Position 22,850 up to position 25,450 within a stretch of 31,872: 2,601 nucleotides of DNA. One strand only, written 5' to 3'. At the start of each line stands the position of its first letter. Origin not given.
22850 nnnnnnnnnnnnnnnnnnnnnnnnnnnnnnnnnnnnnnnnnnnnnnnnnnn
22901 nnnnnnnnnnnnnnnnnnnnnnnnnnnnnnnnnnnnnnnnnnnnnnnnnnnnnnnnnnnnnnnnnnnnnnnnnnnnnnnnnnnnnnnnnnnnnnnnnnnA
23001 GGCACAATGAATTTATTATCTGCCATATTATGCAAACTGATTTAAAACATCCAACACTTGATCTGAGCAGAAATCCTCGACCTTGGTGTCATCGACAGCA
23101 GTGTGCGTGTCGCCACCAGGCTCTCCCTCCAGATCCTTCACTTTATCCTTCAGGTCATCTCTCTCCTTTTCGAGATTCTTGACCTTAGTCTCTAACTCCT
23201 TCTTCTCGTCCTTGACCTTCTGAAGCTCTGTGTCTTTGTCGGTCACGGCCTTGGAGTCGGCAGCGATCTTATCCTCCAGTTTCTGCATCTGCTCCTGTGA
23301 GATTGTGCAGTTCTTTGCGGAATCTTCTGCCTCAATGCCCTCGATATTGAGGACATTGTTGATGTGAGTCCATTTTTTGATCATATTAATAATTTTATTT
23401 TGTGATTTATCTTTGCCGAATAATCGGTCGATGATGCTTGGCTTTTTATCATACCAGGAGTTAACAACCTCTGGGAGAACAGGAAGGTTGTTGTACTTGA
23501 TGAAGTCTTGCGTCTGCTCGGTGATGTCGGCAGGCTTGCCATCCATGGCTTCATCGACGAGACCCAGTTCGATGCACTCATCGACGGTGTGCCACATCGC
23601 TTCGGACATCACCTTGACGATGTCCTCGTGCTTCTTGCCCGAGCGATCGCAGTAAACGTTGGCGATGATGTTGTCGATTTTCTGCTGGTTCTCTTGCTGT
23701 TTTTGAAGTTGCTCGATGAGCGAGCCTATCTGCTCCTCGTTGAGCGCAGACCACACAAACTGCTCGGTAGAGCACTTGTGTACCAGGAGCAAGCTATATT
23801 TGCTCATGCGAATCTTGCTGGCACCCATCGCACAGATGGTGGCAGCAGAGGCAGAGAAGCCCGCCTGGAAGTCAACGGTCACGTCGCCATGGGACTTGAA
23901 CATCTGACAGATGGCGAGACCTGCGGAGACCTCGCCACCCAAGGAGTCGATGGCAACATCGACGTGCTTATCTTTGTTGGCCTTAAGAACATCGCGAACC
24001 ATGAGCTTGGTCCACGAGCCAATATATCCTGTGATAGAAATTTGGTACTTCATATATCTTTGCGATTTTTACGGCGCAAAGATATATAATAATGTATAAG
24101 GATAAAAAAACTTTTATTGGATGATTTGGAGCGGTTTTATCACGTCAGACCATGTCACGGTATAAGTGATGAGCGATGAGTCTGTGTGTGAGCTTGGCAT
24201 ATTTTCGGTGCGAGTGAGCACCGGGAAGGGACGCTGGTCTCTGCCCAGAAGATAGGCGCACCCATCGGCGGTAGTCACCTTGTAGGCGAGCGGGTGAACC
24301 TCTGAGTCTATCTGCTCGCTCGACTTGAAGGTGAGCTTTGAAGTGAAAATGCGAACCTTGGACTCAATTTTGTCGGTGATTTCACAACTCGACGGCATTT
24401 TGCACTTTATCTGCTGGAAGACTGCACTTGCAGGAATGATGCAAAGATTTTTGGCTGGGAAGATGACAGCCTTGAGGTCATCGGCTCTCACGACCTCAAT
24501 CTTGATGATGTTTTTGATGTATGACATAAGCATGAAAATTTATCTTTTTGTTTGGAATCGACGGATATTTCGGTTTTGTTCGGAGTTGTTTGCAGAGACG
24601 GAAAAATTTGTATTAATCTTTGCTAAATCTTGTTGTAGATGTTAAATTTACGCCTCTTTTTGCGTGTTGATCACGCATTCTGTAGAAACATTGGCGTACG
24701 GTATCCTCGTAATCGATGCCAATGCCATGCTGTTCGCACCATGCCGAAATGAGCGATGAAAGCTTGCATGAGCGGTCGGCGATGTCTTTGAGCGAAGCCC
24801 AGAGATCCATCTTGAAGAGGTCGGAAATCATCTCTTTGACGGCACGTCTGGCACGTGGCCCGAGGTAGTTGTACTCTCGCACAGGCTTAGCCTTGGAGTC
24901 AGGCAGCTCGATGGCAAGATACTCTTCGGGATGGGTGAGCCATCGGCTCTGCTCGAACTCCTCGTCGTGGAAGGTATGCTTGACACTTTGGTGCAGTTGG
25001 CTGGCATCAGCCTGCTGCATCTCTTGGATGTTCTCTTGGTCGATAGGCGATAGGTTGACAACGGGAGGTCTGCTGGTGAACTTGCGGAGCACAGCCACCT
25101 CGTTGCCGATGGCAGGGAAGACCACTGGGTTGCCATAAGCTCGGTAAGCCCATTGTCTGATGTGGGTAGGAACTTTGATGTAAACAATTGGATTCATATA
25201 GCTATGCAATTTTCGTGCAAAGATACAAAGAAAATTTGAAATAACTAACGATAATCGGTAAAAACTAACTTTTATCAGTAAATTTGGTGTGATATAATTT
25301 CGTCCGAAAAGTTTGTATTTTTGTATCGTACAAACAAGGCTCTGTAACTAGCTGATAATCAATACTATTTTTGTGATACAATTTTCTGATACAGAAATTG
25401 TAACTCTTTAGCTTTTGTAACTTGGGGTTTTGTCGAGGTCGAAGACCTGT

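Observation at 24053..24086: Perfect 12 bp-arm inverted repeat containing the protease promoter -7 element and overlapping the protease start codon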

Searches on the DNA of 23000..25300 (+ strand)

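Call 12: search_dna_similar(query=window:23000-25300:+, collection=phages, mode=distant, max_rows=20)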
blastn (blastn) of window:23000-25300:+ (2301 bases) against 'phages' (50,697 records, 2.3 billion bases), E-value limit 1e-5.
No match.
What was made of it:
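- Tried and rejected: A blastn search of 23000-25300 against 50,697 phage records found nothing (call 12), so no annotated relative could be consulted.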

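Call 56: search_rna_families(source=window, start=23500, end=24700, threshold=evalue, max_evalue=1)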
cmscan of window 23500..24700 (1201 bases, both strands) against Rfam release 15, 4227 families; matches with E-value up to 1: 0.
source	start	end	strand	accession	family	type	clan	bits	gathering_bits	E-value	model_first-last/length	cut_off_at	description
